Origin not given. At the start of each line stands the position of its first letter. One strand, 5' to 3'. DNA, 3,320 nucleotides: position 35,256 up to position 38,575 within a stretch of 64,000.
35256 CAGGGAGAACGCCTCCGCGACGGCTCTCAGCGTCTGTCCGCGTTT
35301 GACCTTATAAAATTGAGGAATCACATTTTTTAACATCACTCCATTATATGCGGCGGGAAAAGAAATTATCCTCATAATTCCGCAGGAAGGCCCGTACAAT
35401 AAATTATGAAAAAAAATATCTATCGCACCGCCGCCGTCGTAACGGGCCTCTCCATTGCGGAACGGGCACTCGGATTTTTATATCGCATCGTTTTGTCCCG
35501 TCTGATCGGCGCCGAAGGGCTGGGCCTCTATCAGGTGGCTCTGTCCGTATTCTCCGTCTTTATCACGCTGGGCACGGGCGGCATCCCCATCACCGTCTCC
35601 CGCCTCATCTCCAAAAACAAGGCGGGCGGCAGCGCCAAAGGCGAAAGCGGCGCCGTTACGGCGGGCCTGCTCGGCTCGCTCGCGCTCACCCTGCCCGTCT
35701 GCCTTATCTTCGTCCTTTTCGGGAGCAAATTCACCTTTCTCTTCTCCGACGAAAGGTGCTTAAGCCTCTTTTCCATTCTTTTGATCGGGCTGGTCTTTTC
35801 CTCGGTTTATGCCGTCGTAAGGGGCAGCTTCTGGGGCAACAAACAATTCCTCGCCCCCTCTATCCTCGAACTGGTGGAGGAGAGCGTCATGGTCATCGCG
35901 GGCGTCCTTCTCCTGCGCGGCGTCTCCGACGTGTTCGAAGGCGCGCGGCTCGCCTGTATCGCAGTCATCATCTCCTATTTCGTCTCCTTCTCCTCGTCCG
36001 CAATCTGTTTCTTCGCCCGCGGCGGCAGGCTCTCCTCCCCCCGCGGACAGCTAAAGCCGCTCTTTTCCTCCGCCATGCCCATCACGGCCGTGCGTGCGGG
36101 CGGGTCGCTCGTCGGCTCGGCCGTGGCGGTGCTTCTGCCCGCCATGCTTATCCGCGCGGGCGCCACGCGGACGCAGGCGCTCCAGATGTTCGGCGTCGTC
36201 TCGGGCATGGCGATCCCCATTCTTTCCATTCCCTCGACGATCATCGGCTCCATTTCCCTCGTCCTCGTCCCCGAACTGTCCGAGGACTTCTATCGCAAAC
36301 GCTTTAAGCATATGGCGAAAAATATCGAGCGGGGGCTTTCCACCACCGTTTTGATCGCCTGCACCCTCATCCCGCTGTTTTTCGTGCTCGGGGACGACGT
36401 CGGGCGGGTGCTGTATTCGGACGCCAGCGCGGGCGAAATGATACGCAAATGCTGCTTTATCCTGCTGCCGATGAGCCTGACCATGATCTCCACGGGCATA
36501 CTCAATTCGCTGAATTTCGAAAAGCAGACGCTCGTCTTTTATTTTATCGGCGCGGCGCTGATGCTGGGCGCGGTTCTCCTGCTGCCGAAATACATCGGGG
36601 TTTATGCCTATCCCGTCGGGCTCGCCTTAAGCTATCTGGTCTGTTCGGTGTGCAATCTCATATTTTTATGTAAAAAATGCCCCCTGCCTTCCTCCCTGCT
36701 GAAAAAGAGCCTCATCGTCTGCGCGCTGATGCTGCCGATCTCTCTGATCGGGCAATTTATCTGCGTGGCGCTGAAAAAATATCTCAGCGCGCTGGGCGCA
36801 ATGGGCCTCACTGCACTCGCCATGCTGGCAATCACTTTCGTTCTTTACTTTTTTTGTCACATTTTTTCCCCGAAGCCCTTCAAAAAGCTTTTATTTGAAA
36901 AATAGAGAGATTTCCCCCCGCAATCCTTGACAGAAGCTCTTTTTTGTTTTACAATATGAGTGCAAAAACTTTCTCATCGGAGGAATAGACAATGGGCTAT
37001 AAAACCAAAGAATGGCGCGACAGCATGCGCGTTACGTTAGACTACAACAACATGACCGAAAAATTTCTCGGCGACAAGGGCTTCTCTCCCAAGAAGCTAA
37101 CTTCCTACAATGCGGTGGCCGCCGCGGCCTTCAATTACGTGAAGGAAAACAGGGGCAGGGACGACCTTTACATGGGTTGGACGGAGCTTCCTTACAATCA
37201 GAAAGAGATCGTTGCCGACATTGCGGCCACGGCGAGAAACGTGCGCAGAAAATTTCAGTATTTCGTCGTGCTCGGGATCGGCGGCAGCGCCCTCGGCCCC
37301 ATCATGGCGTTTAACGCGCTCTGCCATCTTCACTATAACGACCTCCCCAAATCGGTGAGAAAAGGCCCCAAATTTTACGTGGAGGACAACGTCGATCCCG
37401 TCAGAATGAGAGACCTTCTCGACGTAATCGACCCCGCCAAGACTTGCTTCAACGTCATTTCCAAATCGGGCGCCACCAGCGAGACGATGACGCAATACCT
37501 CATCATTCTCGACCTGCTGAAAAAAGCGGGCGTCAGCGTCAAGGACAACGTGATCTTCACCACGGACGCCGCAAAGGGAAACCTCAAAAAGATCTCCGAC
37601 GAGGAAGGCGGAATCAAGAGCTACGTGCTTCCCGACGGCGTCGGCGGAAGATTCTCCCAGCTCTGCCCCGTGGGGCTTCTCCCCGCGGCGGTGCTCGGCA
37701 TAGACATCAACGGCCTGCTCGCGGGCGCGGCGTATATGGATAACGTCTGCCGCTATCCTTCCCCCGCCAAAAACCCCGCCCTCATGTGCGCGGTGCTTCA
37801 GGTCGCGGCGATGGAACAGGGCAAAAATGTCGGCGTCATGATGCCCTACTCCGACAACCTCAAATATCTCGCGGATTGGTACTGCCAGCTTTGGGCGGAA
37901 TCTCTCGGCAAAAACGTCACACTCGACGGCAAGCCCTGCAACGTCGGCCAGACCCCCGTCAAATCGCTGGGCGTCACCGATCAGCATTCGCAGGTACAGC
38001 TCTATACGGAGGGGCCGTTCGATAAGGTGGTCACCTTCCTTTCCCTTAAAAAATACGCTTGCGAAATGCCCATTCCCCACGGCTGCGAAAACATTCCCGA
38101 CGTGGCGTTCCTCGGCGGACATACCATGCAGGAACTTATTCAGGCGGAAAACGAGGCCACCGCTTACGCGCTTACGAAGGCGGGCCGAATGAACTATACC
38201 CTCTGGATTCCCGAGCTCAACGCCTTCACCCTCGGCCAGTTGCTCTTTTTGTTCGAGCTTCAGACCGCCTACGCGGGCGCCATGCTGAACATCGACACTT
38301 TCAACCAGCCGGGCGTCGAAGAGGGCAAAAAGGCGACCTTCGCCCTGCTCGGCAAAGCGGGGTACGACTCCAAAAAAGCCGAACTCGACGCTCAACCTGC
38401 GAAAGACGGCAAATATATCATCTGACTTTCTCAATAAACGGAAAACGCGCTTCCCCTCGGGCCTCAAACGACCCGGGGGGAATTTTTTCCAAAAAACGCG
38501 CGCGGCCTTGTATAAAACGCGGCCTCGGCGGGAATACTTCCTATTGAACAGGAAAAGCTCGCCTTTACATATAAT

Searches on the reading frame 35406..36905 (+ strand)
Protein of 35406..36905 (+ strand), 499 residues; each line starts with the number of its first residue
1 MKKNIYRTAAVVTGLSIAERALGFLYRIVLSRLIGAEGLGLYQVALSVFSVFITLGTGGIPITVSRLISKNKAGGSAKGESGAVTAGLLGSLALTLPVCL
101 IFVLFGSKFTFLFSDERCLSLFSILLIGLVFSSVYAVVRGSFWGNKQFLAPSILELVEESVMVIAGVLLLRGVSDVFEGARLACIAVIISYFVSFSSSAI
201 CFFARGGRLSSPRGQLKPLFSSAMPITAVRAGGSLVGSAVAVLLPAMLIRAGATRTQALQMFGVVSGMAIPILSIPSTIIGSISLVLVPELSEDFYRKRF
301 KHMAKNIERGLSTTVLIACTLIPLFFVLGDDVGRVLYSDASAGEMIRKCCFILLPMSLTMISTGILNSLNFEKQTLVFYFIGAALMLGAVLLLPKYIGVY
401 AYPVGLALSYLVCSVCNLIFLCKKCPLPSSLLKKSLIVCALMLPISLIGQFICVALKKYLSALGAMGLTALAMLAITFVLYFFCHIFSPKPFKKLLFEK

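Call 75: search_protein_families(library=pfam, proteins=[window:35406-36905:+], max_evalue=0.00001)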
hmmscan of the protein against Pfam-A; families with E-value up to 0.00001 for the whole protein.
window:35406-36905:+ (499 aa): 1 family
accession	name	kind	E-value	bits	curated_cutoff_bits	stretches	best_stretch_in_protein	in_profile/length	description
PF01943.22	Polysacc_synt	-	3.5e-22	79.6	28.2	1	9-293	5-272/274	Polysaccharide biosynthesis protein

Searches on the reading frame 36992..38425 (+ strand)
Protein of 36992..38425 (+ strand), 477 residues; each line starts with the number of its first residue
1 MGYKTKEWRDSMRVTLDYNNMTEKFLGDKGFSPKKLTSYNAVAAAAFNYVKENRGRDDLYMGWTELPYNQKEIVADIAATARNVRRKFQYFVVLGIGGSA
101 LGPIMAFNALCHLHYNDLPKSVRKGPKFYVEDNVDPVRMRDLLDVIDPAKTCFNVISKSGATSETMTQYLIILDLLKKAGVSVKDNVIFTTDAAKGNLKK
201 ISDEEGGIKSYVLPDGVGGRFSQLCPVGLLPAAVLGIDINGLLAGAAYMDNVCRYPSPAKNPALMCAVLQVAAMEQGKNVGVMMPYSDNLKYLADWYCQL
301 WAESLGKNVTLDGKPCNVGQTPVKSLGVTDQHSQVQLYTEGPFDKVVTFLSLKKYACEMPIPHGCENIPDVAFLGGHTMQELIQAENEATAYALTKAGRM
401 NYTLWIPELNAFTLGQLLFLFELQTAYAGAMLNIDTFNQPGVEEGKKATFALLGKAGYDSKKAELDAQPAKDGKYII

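Call 75: search_protein_families(library=pfam, proteins=[window:36992-38425:+], max_evalue=0.00001)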
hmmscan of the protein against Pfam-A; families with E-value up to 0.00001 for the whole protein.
window:36992-38425:+ (477 aa): 1 family
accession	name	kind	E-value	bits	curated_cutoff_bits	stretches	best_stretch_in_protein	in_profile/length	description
PF00342.24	PGI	-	1.6e-37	129.7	22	1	89-461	97-474/486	Phosphoglucose isomerase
